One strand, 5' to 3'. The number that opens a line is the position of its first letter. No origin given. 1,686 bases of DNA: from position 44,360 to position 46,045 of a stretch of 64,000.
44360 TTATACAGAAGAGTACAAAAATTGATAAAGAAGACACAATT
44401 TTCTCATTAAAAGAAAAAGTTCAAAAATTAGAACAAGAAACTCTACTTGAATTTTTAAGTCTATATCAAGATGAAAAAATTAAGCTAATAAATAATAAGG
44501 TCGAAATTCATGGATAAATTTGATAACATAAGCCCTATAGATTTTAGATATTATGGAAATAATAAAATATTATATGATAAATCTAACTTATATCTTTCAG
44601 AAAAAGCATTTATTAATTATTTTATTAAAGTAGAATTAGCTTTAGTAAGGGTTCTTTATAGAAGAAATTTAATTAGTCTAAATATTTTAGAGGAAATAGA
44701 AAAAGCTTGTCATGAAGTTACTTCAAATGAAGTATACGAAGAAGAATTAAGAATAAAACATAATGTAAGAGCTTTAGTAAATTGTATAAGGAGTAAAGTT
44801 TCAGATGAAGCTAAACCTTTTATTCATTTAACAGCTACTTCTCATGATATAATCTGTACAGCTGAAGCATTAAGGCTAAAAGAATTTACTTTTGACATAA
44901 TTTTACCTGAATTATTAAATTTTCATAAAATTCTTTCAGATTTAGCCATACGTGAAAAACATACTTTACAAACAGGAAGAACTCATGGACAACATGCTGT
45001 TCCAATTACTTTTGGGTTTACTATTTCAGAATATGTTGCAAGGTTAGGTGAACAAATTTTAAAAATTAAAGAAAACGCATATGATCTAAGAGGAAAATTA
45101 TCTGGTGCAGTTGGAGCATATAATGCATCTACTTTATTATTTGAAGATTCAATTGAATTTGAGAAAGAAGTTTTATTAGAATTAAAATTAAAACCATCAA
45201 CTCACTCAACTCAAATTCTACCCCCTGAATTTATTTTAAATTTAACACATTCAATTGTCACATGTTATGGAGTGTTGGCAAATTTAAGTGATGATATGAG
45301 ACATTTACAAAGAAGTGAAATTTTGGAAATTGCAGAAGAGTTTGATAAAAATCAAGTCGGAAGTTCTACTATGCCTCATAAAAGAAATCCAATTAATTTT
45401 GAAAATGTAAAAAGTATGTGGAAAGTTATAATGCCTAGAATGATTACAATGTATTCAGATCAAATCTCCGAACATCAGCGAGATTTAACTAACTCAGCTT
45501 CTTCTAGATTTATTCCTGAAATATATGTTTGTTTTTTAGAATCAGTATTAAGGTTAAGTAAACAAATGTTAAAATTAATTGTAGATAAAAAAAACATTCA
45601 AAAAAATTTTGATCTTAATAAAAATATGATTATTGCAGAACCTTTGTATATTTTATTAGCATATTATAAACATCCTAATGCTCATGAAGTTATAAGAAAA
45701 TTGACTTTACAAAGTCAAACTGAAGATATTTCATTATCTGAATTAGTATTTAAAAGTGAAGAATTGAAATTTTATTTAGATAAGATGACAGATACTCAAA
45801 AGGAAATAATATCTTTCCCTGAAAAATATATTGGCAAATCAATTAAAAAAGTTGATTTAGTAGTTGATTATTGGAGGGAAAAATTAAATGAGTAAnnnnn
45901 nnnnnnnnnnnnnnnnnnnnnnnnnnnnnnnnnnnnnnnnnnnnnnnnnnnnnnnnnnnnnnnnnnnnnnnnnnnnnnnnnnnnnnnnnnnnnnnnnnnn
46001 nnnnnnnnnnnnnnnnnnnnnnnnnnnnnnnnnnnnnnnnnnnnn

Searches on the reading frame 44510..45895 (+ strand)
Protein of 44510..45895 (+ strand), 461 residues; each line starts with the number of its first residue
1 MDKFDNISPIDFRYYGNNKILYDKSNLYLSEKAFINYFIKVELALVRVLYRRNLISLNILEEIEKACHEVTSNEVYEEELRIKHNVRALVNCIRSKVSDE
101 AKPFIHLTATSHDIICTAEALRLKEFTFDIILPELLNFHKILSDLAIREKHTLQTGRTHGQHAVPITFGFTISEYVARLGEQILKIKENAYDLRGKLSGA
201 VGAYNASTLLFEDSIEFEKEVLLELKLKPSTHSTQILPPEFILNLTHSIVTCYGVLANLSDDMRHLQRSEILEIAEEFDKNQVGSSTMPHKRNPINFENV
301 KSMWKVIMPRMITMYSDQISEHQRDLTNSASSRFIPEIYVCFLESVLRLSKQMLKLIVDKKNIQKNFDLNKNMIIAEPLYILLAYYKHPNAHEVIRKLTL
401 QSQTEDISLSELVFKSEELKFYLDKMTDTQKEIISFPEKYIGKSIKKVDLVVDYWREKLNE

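Call 9: search_protein_families(library=pfam, proteins=[window:44510-45895:+], max_evalue=0.001)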
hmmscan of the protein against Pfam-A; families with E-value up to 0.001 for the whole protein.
window:44510-45895:+ (461 aa): 2 families
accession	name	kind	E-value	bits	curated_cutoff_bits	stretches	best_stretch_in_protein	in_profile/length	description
PF00206.25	Lyase_1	-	1.3e-37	130.4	27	1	19-307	8-310/312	Lyase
PF08328.16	ASL_C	-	4.2e-13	49.8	35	1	320-416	1-96/115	Adenylosuccinate lyase C-terminal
